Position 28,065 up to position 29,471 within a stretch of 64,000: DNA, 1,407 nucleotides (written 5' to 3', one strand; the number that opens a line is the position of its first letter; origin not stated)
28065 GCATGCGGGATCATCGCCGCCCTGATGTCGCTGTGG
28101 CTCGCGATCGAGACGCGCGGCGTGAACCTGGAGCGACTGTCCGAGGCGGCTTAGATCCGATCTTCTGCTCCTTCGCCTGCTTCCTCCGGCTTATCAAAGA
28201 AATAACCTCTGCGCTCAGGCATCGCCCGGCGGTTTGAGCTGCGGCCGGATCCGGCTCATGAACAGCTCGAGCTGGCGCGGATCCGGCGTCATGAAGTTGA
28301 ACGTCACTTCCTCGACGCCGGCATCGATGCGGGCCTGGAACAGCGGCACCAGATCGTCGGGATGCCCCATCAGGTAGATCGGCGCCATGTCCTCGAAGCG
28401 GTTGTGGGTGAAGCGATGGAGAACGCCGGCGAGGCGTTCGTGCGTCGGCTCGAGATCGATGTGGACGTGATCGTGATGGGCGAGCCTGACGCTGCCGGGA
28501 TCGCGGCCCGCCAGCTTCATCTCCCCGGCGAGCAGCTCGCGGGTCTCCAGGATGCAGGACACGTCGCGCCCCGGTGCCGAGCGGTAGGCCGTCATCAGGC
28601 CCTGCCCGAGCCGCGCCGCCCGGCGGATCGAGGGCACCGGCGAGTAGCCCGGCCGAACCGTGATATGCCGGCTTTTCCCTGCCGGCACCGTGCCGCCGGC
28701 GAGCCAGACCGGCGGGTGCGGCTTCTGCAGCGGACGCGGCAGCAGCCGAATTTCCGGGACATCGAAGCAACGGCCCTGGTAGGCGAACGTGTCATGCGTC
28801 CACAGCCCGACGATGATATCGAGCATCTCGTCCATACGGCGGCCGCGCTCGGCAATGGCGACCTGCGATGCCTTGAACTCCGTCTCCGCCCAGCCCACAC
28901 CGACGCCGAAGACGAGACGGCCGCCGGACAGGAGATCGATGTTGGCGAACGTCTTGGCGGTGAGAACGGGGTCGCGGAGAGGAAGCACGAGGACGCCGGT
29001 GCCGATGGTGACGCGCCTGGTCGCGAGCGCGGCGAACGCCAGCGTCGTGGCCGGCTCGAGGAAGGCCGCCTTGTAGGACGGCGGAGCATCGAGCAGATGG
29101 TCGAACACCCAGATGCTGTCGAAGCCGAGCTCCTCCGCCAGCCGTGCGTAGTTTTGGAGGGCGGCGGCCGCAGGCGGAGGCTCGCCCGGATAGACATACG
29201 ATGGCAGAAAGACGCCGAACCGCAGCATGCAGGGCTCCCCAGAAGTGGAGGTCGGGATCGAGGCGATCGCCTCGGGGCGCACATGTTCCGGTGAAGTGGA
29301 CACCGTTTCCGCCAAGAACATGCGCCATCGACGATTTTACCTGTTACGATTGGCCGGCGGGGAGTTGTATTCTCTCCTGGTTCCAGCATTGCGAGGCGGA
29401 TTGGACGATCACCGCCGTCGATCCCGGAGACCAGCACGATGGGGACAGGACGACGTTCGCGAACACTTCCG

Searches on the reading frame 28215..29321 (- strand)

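Call 69: search_protein_families(library=pfam, proteins=[window:28215-29321:-], max_evalue=0.001)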
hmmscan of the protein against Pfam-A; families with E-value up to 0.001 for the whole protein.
window:28215-29321:- (368 aa): 1 family
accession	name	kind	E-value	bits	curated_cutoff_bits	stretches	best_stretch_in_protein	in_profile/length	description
PF00296.26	Bac_luciferase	-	3.6e-49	168.3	27.9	1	34-288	2-230/314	Luciferase-like monooxygenase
